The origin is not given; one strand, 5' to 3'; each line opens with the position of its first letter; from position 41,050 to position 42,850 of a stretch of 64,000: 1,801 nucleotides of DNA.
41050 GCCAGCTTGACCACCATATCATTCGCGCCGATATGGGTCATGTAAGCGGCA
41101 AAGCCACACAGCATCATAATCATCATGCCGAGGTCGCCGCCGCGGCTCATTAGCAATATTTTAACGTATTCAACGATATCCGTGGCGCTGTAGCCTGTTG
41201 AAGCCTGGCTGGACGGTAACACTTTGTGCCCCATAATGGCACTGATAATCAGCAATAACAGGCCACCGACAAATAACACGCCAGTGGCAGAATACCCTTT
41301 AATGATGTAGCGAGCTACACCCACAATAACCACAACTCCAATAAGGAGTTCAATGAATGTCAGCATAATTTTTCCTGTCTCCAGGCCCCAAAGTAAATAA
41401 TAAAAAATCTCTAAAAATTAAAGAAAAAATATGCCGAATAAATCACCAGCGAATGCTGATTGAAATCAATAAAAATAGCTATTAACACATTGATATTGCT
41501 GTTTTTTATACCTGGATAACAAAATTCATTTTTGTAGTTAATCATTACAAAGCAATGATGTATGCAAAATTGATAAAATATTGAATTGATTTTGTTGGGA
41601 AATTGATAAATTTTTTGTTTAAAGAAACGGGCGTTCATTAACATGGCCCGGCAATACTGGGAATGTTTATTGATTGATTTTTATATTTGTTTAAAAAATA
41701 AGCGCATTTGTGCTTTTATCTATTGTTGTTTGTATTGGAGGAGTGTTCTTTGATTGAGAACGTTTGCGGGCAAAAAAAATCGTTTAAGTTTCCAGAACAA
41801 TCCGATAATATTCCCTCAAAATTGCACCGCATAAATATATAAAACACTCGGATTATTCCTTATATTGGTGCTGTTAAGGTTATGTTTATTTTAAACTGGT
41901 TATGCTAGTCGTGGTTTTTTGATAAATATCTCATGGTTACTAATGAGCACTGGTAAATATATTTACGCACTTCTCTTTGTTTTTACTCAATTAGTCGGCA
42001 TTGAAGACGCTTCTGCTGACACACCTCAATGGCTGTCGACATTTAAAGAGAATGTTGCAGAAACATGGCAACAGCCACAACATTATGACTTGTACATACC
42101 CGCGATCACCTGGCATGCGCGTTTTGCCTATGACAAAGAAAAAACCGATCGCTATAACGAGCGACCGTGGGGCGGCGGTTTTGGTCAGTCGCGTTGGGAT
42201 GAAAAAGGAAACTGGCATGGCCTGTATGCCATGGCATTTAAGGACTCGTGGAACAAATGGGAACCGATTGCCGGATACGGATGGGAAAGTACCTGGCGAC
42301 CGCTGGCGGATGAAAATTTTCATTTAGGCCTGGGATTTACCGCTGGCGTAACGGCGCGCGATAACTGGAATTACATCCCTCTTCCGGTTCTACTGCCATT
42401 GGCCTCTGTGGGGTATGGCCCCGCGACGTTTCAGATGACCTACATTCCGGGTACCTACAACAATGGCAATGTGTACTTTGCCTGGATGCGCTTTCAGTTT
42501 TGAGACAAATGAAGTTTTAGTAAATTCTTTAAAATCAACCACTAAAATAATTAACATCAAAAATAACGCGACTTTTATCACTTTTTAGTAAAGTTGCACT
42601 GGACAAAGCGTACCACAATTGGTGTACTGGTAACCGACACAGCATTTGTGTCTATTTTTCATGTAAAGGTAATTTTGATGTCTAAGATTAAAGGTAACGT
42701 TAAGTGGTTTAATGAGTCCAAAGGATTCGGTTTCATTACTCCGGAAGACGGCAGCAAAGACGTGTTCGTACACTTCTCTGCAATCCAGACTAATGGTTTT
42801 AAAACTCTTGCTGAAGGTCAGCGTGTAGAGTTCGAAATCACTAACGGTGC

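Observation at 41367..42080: pagP with divergent 5' end and long AT-rich upstream region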

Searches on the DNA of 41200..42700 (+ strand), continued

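Call 18: get_annotated_region(hit=H54, flank=3000)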
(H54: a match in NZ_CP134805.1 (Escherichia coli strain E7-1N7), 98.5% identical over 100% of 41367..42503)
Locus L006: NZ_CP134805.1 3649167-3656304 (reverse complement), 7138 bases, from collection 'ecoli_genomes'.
description: Escherichia coli strain E7-1N7 chromosome, complete genome
organism: Escherichia coli strain E7-1N7 (NCBI taxid 562)
replicon: chromosome; assembly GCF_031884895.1
host: -; source: agricultural environment; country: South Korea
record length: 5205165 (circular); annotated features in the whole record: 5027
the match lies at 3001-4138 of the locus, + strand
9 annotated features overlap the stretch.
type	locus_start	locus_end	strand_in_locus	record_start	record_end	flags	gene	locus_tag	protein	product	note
CDS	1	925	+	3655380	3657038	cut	dpiB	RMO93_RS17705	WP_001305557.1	sensor histidine kinase DpiB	-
CDS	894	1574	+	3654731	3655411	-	dpiA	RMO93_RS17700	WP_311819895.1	two-component response regulator DpiA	-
CDS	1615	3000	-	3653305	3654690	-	dcuC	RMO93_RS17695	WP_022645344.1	anaerobic C4-dicarboxylate transporter DcuC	-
CDS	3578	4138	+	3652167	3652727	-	pagP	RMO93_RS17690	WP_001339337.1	lipid IV(A) palmitoyltransferase PagP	-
CDS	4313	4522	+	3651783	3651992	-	cspE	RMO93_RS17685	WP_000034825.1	transcription antiterminator/RNA stability regulator CspE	-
CDS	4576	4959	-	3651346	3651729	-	crcB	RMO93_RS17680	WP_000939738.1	fluoride efflux transporter CrcB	-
CDS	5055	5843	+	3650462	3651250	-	-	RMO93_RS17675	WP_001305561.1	deaminated glutathione amidase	-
CDS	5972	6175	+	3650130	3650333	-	tatE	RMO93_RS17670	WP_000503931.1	twin-arginine translocase subunit TatE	-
CDS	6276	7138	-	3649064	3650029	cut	lipA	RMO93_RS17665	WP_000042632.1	lipoyl synthase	-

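Call 19: get_annotated_region(hit=H55, flank=3000)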
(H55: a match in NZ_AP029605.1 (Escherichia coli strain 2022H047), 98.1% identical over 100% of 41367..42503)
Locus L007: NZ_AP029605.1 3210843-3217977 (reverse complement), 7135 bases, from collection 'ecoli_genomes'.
description: Escherichia coli strain 2022H047 chromosome, complete genome
organism: Escherichia coli strain 2022H047 (NCBI taxid 562)
replicon: chromosome; assembly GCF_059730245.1
host: Homo sapiens; source: feces; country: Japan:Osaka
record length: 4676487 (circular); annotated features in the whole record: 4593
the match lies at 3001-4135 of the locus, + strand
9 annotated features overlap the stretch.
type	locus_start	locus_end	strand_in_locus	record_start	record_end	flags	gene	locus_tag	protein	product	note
CDS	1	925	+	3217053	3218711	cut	dpiB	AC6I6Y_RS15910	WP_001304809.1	sensor histidine kinase DpiB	-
CDS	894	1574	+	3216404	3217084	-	dpiA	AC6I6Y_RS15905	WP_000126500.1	two-component response regulator DpiA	-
CDS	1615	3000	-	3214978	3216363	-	dcuC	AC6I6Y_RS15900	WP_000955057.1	anaerobic C4-dicarboxylate transporter DcuC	-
CDS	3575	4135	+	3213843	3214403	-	pagP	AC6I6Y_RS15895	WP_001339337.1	lipid IV(A) palmitoyltransferase PagP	-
CDS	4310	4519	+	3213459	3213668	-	cspE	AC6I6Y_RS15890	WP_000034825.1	transcription antiterminator/RNA stability regulator CspE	-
CDS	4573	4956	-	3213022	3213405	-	crcB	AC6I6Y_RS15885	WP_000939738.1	fluoride efflux transporter CrcB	-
CDS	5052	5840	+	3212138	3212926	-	-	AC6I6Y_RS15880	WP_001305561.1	deaminated glutathione amidase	-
CDS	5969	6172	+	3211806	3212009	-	tatE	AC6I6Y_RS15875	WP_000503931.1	twin-arginine translocase subunit TatE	-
CDS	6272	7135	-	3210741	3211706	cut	lipA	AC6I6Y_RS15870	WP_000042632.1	lipoyl synthase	-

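Call 20: get_annotated_region(hit=H57, flank=3000)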
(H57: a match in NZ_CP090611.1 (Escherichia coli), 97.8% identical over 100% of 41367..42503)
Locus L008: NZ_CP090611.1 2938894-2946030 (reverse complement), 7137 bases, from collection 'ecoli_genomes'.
description: Escherichia coli isolate DCE7 chromosome, complete genome
organism: Escherichia coli (NCBI taxid 562)
replicon: chromosome; assembly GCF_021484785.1
host: pig; source: lung; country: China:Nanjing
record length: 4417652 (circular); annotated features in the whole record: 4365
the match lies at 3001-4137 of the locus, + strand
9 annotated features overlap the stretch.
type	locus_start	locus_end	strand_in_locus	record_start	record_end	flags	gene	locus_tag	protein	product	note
CDS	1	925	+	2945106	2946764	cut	dpiB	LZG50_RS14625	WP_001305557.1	sensor histidine kinase DpiB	-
CDS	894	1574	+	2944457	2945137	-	dpiA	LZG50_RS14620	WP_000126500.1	two-component response regulator DpiA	-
CDS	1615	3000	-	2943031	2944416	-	dcuC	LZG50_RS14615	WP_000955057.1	anaerobic C4-dicarboxylate transporter DcuC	-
CDS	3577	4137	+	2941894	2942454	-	pagP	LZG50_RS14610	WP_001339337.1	lipid IV(A) palmitoyltransferase PagP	-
CDS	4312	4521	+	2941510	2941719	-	cspE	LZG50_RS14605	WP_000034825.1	transcription antiterminator/RNA stability regulator CspE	-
CDS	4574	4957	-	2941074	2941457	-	crcB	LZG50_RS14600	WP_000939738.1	fluoride efflux transporter CrcB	-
CDS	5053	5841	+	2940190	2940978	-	-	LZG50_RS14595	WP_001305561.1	deaminated glutathione amidase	-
CDS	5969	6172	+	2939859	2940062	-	tatE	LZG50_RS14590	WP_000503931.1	twin-arginine translocase subunit TatE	-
CDS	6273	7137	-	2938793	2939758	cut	lipA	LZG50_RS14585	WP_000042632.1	lipoyl synthase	-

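Call 21: get_annotated_region(hit=H58, flank=3000)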
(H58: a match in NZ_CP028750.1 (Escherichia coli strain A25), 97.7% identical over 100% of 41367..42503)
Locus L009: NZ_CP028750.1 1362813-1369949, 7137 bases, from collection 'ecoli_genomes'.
description: Escherichia coli strain A25 chromosome, complete genome
organism: Escherichia coli strain A25 (NCBI taxid 562)
replicon: chromosome; assembly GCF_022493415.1
host: monkey; source: feces; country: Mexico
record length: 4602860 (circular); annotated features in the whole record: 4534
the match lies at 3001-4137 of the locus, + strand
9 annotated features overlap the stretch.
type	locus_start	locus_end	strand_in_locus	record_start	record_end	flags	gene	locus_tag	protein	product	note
CDS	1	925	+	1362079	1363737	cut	dpiB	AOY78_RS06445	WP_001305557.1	sensor histidine kinase DpiB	-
CDS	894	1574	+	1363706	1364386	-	dpiA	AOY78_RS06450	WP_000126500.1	two-component response regulator DpiA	-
CDS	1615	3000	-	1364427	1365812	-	dcuC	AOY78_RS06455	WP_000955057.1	anaerobic C4-dicarboxylate transporter DcuC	-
CDS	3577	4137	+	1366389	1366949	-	pagP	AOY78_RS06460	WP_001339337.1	lipid IV(A) palmitoyltransferase PagP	-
CDS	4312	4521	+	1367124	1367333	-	cspE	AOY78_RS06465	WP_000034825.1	transcription antiterminator/RNA stability regulator CspE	-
CDS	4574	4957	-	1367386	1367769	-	crcB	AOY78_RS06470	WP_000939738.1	fluoride efflux transporter CrcB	-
CDS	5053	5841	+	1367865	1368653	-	-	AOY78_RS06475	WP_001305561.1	deaminated glutathione amidase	-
CDS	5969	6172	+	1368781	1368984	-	tatE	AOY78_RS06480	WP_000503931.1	twin-arginine translocase subunit TatE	-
CDS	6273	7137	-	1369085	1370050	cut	lipA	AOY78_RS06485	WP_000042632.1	lipoyl synthase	-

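Call 22: get_annotated_region(hit=H152, flank=3400)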
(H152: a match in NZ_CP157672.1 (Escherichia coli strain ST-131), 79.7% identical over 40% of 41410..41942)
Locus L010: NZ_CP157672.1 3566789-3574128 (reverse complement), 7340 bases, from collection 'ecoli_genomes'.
description: Escherichia coli strain ST-131 chromosome, complete genome
organism: Escherichia coli strain ST-131 (NCBI taxid 562)
replicon: chromosome; assembly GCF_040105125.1
host: Homo sapiens; source: mid stream urine; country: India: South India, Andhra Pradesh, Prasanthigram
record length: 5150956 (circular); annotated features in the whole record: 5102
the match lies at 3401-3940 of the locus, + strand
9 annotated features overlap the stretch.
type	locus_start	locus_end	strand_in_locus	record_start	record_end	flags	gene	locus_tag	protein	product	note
CDS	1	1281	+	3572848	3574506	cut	dpiB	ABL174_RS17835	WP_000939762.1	sensor histidine kinase DpiB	-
CDS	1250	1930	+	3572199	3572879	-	dpiA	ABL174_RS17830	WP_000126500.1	two-component response regulator DpiA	-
CDS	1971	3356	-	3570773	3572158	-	dcuC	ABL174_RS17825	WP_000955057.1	anaerobic C4-dicarboxylate transporter DcuC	-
CDS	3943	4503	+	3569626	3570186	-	pagP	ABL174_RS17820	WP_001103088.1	lipid IV(A) palmitoyltransferase PagP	-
CDS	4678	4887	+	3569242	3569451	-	cspE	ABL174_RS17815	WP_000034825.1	transcription antiterminator/RNA stability regulator CspE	-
CDS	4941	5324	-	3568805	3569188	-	crcB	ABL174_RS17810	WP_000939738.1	fluoride efflux transporter CrcB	-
CDS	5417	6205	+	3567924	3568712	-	-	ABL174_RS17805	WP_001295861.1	deaminated glutathione amidase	-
CDS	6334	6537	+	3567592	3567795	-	tatE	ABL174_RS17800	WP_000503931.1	twin-arginine translocase subunit TatE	-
CDS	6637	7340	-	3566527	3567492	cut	lipA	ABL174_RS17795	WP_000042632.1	lipoyl synthase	-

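Call 23: get_annotated_region(hit=H59, flank=3500)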
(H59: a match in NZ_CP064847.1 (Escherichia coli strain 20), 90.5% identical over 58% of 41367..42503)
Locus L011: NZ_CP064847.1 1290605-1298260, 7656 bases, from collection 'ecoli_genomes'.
description: Escherichia coli strain 20 chromosome, complete genome
organism: Escherichia coli strain 20 (NCBI taxid 562)
replicon: chromosome; assembly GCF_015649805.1
host: -; source: wastewater; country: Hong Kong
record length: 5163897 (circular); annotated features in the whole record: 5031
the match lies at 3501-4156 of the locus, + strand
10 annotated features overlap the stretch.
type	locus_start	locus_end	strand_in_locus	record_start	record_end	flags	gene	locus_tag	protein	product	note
CDS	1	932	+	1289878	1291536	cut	dpiB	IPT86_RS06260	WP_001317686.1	sensor histidine kinase DpiB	-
CDS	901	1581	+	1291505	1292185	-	dpiA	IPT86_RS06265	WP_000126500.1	two-component response regulator DpiA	-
CDS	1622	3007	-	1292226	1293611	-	dcuC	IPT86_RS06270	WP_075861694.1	anaerobic C4-dicarboxylate transporter DcuC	-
CDS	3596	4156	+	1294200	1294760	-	pagP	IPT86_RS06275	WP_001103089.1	lipid IV(A) palmitoyltransferase PagP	-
CDS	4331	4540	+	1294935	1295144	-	cspE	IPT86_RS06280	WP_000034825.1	transcription antiterminator/RNA stability regulator CspE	-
CDS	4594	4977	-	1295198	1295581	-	crcB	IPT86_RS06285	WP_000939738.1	fluoride efflux transporter CrcB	-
CDS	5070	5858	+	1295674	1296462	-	-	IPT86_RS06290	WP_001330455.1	deaminated glutathione amidase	-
CDS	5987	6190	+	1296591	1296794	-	tatE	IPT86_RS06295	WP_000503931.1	twin-arginine translocase subunit TatE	-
CDS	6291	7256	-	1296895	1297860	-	lipA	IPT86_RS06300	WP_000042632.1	lipoyl synthase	-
CDS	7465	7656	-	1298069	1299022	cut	ybeF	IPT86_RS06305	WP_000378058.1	YbeF family transcriptional regulator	-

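Call 24: get_annotated_region(hit=H2, flank=3500)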
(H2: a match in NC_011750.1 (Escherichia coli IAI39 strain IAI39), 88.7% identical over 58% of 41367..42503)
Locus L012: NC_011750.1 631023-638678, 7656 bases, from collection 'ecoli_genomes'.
description: Escherichia coli IAI39, complete sequence
organism: Escherichia coli IAI39 strain IAI39 (NCBI taxid 585057)
replicon: chromosome; assembly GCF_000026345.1
host: -; source: -; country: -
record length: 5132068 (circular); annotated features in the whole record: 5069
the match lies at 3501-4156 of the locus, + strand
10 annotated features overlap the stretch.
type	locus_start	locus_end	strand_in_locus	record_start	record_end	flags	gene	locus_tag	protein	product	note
CDS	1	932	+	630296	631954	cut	dpiB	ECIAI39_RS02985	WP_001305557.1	sensor histidine kinase DpiB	-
CDS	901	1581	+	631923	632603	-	dpiA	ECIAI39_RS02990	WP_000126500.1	two-component response regulator DpiA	-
CDS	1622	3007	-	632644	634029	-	dcuC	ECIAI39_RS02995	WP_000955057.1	anaerobic C4-dicarboxylate transporter DcuC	-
CDS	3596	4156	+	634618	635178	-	pagP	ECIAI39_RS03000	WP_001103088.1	lipid IV(A) palmitoyltransferase PagP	-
CDS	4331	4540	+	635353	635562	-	cspE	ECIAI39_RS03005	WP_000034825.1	transcription antiterminator/RNA stability regulator CspE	-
CDS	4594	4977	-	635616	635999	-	crcB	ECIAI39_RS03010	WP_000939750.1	fluoride efflux transporter CrcB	-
CDS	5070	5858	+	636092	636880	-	-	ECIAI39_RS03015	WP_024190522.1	deaminated glutathione amidase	-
CDS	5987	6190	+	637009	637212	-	tatE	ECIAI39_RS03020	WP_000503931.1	twin-arginine translocase subunit TatE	-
CDS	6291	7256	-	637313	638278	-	lipA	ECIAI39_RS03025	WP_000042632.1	lipoyl synthase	-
CDS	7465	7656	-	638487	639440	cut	ybeF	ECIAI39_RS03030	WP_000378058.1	YbeF family transcriptional regulator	-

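Call 25: get_annotated_region(hit=H40, flank=3500)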
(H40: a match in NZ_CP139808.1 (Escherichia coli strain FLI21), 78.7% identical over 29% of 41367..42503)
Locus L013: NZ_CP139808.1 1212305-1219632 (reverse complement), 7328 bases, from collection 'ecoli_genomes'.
description: Escherichia coli strain FLI21 chromosome, complete genome
organism: Escherichia coli strain FLI21 (NCBI taxid 562)
replicon: chromosome; assembly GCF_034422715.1
host: Homo sapiens; source: -; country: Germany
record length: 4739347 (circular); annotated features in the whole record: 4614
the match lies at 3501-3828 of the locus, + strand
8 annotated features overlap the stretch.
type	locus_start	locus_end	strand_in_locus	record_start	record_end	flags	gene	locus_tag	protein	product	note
CDS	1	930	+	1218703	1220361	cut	dpiB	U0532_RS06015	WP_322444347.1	sensor histidine kinase DpiB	-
CDS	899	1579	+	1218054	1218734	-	dpiA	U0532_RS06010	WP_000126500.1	two-component response regulator DpiA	-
CDS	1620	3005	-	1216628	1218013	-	dcuC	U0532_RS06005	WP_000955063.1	anaerobic C4-dicarboxylate transporter DcuC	-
CDS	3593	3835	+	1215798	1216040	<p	pagP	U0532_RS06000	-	lipid IV(A) palmitoyltransferase PagP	catalyzes the transfer of palmitate to lipid A; incomplete; partial in the middle of a contig; missing C-terminus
CDS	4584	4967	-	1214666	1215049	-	crcB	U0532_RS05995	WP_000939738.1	fluoride efflux transporter CrcB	-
CDS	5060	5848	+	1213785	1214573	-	-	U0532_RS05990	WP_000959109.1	deaminated glutathione amidase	-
CDS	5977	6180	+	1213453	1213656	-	tatE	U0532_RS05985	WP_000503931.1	twin-arginine translocase subunit TatE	-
CDS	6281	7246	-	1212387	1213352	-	lipA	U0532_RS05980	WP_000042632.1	lipoyl synthase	-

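Call 26: get_annotated_region(hit=H10, flank=3500)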
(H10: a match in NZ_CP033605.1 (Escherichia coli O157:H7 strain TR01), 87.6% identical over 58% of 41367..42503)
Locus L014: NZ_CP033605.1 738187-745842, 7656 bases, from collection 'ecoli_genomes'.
description: Escherichia coli O157:H7 strain TR01 chromosome, complete genome
organism: Escherichia coli O157:H7 strain TR01 (NCBI taxid 83334)
replicon: chromosome; assembly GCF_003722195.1
host: -; source: Cattle carcass; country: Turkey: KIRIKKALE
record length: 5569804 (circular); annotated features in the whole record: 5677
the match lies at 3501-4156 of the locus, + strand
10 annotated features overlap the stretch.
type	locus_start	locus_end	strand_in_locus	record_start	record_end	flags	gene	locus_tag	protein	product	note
CDS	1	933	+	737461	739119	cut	dpiB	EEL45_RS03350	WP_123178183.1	sensor histidine kinase DpiB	-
CDS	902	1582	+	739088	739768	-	dpiA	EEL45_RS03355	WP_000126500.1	two-component response regulator DpiA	-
CDS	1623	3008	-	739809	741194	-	dcuC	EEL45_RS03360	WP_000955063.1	anaerobic C4-dicarboxylate transporter DcuC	-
CDS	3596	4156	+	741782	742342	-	pagP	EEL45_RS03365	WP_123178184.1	lipid IV(A) palmitoyltransferase PagP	-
CDS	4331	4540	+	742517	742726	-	cspE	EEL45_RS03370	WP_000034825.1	transcription antiterminator/RNA stability regulator CspE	-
CDS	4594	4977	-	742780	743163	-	crcB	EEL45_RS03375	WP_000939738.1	fluoride efflux transporter CrcB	-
CDS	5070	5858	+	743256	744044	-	-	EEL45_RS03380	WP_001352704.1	deaminated glutathione amidase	-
CDS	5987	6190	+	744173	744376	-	tatE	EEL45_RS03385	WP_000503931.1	twin-arginine translocase subunit TatE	-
CDS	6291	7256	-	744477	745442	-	lipA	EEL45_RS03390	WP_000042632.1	lipoyl synthase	-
CDS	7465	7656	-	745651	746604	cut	ybeF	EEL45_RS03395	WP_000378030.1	YbeF family transcriptional regulator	-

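Call 27: get_annotated_region(hit=H3, flank=3500)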
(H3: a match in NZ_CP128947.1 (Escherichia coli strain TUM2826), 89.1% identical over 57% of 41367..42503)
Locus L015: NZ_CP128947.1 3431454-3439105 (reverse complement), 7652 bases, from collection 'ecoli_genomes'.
description: Escherichia coli strain TUM2826 chromosome, complete genome
organism: Escherichia coli strain TUM2826 (NCBI taxid 562)
replicon: chromosome; assembly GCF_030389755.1
host: missing; source: missing; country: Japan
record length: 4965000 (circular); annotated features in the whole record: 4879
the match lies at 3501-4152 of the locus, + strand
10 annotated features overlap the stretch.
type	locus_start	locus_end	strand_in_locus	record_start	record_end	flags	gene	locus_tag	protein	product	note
CDS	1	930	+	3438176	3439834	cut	dpiB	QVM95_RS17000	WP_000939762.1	sensor histidine kinase DpiB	-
CDS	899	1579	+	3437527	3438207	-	dpiA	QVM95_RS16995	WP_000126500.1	two-component response regulator DpiA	-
CDS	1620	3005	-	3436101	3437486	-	dcuC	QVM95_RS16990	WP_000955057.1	anaerobic C4-dicarboxylate transporter DcuC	-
CDS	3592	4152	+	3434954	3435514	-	pagP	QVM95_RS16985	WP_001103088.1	lipid IV(A) palmitoyltransferase PagP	-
CDS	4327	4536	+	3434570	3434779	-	cspE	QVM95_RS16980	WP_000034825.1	transcription antiterminator/RNA stability regulator CspE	-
CDS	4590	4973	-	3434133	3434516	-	crcB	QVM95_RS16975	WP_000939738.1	fluoride efflux transporter CrcB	-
CDS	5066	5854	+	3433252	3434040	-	-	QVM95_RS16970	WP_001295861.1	deaminated glutathione amidase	-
CDS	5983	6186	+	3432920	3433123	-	tatE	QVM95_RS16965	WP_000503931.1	twin-arginine translocase subunit TatE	-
CDS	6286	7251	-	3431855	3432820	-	lipA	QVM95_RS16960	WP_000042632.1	lipoyl synthase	-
CDS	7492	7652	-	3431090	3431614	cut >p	-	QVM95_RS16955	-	YbeF family transcriptional regulator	frameshifted; incomplete; partial in the middle of a contig; missing C-terminus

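Call 42: search_rna_families(source=window, start=41200, end=42700, threshold=evalue, max_evalue=1)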
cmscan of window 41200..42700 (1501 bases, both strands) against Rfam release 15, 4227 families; matches with E-value up to 1: 1.
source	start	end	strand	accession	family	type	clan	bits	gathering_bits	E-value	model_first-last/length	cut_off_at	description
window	41234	41306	+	RF02851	Ysr283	Gene; antisense;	-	12.7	58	0.94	1-253/253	no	Yersinia sRNA 283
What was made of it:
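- Tried and rejected: Rfam scan of 41200-42700: nothing meaningful (one hit at E=0.94; call 42).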
